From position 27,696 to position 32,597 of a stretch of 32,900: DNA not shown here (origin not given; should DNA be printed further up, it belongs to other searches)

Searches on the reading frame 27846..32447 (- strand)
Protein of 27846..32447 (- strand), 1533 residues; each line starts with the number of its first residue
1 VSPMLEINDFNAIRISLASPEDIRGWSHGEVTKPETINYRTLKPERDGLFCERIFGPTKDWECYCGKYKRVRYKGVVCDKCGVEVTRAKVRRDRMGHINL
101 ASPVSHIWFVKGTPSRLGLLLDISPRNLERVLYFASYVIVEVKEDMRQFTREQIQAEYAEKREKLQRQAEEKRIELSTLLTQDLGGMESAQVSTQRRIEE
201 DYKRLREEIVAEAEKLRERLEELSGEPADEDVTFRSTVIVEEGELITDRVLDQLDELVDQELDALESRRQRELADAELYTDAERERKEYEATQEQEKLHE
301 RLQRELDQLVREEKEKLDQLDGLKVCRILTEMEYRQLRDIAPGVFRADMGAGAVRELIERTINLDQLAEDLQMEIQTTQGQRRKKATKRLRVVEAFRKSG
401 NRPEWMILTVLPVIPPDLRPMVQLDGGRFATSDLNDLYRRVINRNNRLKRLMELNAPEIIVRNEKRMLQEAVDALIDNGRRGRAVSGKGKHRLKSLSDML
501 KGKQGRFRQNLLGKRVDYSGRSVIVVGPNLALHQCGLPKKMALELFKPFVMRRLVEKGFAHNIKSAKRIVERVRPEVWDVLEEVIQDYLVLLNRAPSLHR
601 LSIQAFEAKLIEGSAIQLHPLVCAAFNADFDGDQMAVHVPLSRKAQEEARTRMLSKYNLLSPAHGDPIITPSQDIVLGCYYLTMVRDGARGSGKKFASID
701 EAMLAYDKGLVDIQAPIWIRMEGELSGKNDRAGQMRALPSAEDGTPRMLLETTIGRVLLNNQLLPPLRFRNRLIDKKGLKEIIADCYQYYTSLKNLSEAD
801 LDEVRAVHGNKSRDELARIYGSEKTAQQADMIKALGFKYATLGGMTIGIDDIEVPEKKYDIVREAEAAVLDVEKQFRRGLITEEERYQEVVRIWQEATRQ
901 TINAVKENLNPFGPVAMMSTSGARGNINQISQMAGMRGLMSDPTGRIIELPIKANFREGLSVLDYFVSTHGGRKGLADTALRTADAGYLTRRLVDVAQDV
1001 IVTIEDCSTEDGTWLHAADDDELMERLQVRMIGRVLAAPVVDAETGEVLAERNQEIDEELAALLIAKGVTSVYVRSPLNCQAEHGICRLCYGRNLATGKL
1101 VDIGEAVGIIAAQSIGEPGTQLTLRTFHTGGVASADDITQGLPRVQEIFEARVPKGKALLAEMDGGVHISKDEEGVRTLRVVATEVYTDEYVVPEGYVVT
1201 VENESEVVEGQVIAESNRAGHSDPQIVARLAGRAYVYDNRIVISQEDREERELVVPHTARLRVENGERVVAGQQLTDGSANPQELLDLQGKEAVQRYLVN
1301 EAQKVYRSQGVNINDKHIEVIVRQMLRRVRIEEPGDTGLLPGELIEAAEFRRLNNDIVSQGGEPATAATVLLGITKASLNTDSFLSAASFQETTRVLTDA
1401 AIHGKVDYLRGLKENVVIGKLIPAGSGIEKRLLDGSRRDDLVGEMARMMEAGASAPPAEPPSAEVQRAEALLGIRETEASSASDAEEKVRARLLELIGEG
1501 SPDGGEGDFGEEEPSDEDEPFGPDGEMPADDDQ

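Call 9: search_protein_families(library=pfam, proteins=[window:27846-32447:-], max_evalue=0.001)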
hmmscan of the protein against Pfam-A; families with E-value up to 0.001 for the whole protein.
window:27846-32447:- (1533 aa): 5 families
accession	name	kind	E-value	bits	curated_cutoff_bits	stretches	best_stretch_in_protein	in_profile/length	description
PF04997.17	RNA_pol_Rpb1_1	-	2.1e-84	284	39.7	1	9-511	3-312/312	RNA polymerase Rpb1, domain 1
PF04998.22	RNA_pol_Rpb1_5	-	1.2e-66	225.4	28.5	1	959-1346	1-258/267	RNA polymerase Rpb1, domain 5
PF00623.25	RNA_pol_Rpb1_2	-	2.7e-38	132.3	25.3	2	560-653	71-164/166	RNA polymerase Rpb1, domain 2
PF04983.23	RNA_pol_Rpb1_3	-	8.1e-23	81.5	28.9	1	658-852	1-162/162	RNA polymerase Rpb1, domain 3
PF05000.22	RNA_pol_Rpb1_4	-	3.3e-15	56.3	24.8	1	881-956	1-106/107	RNA polymerase Rpb1, domain 4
